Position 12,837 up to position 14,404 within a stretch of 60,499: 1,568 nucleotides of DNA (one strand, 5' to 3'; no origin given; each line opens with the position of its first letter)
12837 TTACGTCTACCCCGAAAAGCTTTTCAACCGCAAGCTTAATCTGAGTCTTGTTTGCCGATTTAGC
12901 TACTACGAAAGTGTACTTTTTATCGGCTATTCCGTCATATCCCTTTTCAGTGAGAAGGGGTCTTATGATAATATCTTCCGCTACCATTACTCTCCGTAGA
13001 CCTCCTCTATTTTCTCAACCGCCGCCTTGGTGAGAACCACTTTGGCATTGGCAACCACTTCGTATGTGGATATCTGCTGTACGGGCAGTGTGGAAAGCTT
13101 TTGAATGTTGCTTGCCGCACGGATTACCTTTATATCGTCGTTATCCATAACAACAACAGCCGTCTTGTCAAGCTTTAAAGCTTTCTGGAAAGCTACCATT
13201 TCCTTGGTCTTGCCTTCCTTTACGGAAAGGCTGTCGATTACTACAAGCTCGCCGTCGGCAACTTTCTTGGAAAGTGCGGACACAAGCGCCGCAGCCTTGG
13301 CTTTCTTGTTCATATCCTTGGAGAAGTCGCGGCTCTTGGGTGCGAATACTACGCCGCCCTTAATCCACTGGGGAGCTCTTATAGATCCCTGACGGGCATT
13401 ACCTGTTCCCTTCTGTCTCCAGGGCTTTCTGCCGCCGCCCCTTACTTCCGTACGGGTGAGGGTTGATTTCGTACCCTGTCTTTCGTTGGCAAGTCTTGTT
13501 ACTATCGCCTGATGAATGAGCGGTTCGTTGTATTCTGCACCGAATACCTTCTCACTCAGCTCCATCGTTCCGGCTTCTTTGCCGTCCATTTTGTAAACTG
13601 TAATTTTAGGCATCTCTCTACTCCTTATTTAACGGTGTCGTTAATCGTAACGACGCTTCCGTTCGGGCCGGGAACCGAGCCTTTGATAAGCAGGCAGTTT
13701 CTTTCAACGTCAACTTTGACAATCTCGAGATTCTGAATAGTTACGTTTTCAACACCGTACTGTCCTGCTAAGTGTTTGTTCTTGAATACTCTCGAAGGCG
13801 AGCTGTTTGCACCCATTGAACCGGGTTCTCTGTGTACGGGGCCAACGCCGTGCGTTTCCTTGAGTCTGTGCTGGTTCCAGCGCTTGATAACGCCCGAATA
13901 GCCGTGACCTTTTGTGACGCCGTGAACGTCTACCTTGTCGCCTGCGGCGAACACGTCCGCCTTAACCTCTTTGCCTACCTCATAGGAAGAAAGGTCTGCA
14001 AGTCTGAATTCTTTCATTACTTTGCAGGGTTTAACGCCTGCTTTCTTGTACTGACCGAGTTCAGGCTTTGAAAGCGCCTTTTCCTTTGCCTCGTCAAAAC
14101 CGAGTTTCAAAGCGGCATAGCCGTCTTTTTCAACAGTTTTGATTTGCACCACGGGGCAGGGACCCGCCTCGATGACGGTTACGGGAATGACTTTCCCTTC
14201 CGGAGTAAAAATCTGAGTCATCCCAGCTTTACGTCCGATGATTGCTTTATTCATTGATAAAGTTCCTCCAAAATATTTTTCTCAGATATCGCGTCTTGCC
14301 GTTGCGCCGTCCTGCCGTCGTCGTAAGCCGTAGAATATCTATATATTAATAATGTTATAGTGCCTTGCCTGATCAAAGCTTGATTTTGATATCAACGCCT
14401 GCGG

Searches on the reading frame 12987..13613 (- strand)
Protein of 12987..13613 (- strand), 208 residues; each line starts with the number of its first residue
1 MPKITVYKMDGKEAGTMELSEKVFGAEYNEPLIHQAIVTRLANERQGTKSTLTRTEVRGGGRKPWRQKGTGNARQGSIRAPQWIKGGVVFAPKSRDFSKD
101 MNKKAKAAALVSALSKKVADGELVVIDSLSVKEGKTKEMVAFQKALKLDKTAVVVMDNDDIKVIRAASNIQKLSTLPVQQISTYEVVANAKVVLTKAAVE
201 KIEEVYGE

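Call 43: search_protein_families(library=pfam, proteins=[window:12987-13613:-], max_evalue=0.00001)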
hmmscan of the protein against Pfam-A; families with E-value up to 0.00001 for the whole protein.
window:12987-13613:- (208 aa): 1 family
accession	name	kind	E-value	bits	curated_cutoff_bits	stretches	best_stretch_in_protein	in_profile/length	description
PF00573.27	Ribosomal_L4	-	1e-67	228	25.8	1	17-204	1-189/190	Ribosomal protein L4/L1 family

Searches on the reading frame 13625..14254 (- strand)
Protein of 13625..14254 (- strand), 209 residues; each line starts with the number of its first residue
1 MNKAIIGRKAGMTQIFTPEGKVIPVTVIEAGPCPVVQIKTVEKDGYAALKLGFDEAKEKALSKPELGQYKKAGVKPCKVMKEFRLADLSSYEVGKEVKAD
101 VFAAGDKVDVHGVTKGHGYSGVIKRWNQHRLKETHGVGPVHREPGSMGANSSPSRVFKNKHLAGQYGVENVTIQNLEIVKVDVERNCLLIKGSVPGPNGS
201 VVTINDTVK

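Call 43: search_protein_families(library=pfam, proteins=[window:13625-14254:-], max_evalue=0.00001)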
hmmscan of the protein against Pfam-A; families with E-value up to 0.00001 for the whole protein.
window:13625-14254:- (209 aa): 1 family
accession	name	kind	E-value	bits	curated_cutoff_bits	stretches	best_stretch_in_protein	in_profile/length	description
PF00297.29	Ribosomal_L3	-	4.1e-18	66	22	1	97-183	207-290/369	Ribosomal protein L3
